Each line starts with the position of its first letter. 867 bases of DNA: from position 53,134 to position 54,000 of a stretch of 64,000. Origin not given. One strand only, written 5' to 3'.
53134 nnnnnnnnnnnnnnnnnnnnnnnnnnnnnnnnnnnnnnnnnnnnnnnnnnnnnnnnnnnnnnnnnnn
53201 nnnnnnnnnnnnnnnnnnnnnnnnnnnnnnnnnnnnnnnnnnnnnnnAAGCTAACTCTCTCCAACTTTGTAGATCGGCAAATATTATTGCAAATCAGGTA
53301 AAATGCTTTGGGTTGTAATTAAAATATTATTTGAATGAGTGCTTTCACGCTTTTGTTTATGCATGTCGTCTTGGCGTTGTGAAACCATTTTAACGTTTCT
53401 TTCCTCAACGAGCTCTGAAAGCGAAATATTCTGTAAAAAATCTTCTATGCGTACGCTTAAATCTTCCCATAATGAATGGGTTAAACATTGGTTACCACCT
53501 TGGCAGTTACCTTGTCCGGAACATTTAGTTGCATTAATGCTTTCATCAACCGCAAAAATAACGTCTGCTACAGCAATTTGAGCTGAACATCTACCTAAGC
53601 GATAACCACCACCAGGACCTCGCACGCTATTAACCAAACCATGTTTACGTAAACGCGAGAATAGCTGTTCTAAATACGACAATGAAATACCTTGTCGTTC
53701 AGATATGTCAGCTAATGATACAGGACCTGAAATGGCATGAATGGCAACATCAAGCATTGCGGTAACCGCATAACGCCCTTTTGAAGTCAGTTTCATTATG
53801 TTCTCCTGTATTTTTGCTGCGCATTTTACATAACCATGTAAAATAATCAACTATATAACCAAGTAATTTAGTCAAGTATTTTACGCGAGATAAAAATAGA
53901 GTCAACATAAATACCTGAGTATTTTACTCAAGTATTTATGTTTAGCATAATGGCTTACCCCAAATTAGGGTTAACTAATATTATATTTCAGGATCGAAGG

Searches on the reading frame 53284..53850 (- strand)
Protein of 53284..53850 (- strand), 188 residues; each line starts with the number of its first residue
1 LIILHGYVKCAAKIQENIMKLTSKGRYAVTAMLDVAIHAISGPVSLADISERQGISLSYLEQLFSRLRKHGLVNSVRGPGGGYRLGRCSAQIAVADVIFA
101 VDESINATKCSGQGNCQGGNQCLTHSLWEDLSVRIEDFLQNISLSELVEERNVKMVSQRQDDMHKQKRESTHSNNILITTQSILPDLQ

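Call 50: search_protein_families(library=pfam, proteins=[window:53284-53850:-], max_evalue=0.001)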
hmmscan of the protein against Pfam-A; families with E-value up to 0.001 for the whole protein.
window:53284-53850:- (188 aa): 1 family
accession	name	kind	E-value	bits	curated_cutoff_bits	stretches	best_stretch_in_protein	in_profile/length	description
PF02082.26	Rrf2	-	2.1e-38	131.9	30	1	21-150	1-132/132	Iron-dependent Transcriptional regulator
